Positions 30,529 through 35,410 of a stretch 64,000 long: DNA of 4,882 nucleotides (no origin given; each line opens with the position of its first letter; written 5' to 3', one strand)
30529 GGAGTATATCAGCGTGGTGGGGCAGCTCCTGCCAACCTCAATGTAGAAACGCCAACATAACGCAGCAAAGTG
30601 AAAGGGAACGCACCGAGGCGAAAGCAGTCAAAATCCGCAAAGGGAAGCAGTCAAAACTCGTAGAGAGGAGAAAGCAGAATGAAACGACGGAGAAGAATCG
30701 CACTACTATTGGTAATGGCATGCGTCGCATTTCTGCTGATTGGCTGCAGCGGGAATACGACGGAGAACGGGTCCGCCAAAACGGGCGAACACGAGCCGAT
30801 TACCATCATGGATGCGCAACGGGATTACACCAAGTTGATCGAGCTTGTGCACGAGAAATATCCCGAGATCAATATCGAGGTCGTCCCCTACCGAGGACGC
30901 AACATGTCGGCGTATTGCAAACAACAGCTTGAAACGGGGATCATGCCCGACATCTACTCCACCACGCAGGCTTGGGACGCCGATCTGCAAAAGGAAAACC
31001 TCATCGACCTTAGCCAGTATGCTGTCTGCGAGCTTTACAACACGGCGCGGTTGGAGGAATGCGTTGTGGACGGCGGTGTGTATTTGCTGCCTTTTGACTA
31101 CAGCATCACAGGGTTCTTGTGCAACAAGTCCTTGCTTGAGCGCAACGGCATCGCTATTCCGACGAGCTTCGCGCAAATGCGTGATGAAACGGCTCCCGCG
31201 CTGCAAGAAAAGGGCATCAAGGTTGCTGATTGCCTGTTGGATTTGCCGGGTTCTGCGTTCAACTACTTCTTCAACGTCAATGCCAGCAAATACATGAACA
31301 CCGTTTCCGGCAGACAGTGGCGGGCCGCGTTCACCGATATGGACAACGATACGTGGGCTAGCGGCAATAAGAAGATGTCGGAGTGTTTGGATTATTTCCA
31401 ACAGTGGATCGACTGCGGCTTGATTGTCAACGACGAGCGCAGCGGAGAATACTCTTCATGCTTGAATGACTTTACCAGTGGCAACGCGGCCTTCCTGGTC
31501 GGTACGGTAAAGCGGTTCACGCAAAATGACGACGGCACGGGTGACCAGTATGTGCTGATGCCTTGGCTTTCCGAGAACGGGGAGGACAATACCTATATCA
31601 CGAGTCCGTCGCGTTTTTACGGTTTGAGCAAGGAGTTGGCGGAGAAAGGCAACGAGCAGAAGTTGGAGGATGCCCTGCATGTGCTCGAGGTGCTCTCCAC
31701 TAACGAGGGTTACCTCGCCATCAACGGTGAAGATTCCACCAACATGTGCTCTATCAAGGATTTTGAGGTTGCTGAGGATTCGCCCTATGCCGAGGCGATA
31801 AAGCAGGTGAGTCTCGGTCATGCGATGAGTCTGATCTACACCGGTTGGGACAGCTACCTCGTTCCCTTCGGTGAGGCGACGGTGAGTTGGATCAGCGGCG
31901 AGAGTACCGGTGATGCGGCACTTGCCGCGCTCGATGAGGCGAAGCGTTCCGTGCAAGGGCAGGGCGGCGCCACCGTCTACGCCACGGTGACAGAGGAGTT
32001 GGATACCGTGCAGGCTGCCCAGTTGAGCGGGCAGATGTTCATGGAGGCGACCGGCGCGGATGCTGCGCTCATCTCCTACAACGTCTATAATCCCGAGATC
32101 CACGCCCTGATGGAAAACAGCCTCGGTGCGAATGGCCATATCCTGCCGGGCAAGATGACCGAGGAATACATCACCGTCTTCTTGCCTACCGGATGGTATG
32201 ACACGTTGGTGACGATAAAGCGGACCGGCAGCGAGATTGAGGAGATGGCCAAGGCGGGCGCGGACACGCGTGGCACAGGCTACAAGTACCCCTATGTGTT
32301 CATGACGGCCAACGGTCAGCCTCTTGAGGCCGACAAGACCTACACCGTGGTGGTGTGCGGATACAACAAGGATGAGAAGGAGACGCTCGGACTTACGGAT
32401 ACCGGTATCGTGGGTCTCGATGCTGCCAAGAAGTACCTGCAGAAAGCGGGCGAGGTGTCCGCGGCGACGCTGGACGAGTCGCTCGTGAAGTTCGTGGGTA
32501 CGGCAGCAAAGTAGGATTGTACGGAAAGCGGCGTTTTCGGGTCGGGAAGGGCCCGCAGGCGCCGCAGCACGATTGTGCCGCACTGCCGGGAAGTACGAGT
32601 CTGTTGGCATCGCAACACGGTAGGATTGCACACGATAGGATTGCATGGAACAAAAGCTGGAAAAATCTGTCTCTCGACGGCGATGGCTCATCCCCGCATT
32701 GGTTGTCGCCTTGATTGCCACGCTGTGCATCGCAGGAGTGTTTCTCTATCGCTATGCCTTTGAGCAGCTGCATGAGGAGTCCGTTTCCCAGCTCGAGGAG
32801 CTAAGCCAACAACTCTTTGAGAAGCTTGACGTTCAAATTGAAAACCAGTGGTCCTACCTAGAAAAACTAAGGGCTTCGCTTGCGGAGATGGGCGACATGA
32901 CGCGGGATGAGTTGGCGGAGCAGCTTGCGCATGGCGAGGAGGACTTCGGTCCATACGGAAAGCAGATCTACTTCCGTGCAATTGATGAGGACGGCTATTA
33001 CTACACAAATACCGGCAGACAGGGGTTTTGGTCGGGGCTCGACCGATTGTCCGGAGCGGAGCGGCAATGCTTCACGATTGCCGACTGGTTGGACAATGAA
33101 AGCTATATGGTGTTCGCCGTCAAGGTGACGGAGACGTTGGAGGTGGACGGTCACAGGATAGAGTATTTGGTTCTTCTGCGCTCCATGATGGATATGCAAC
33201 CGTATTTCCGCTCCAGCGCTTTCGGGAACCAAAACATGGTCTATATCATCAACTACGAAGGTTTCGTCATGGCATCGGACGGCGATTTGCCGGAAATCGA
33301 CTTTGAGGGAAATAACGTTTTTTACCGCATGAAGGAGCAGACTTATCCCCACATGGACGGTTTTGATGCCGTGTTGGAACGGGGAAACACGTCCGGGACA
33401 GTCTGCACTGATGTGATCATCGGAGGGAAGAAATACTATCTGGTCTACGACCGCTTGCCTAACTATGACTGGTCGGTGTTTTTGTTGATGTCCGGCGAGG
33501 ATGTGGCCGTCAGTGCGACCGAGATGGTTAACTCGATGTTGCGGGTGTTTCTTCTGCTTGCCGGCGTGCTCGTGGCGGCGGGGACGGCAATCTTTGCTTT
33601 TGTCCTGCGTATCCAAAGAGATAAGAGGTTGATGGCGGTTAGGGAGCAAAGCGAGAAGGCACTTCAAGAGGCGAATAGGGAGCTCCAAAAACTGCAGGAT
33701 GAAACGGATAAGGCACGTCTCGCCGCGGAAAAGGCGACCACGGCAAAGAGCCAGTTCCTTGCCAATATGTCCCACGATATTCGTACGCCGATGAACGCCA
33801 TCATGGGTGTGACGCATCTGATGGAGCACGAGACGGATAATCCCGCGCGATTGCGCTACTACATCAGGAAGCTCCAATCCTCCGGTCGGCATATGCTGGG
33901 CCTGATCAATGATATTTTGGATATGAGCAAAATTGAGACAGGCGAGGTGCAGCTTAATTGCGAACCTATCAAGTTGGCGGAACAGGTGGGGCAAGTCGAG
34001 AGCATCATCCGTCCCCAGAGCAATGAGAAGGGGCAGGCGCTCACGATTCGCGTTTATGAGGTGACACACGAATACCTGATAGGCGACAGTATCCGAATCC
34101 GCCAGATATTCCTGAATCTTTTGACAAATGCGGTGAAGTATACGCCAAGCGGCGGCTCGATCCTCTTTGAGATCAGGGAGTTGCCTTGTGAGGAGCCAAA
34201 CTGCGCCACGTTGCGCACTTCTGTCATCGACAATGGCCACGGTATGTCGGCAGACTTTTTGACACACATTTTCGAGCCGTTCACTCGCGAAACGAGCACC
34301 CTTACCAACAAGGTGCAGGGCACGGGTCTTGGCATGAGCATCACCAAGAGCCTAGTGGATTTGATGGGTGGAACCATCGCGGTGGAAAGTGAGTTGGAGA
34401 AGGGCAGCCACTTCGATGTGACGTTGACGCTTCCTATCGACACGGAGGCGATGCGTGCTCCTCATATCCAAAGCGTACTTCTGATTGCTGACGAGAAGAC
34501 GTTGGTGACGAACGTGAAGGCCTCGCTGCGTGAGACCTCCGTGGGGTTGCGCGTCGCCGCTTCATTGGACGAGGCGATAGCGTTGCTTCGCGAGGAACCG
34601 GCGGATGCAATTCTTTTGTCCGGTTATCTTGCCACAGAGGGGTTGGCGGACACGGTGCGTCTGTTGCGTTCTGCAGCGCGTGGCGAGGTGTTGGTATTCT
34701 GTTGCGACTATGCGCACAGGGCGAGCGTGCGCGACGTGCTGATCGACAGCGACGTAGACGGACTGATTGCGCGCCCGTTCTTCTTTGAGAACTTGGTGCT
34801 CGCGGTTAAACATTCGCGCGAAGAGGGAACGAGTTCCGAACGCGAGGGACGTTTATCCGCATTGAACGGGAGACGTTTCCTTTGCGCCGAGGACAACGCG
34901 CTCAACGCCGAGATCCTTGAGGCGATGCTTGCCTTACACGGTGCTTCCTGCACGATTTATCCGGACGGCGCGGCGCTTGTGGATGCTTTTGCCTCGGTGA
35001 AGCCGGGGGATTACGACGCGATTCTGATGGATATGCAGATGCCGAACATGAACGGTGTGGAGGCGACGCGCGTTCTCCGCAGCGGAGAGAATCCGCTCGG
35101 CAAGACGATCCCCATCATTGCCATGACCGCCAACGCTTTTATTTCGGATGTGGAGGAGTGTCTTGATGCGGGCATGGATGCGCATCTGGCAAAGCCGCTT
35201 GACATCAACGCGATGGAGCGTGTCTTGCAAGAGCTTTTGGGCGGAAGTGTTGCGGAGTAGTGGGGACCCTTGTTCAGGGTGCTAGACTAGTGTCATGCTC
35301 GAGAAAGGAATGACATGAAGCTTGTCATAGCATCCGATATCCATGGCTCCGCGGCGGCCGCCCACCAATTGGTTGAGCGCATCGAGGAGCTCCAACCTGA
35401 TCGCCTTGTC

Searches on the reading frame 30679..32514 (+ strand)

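Call 8: search_protein_families(library=pfam, proteins=[window:30679-32514:+], max_evalue=0.01)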
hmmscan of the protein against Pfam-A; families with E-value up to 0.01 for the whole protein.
window:30679-32514:+ (611 aa): 1 family
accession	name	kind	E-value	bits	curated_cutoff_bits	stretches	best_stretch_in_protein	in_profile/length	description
PF02872.23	5_nucleotid_C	-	0.0002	21.9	23.6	0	543-563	126-146/158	5'-nucleotidase, C-terminal domain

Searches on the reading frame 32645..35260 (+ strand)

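Call 9: search_protein_families(library=pfam, proteins=[window:32645-35260:+], max_evalue=0.01)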
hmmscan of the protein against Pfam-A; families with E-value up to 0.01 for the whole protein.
window:32645-35260:+ (871 aa): 3 families
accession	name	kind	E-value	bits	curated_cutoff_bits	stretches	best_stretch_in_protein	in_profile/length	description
PF02518.31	HATPase_c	-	1.4e-26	93.5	26.4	1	480-596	1-109/111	Histidine kinase-, DNA gyrase B-, and HSP90-like ATPase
PF00072.30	Response_reg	-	5.3e-26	91.4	30.2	2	746-859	2-108/111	Response regulator receiver domain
PF00512.31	HisKA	-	5.7e-20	71.6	26.9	1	367-433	1-66/66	His Kinase A (phospho-acceptor) domain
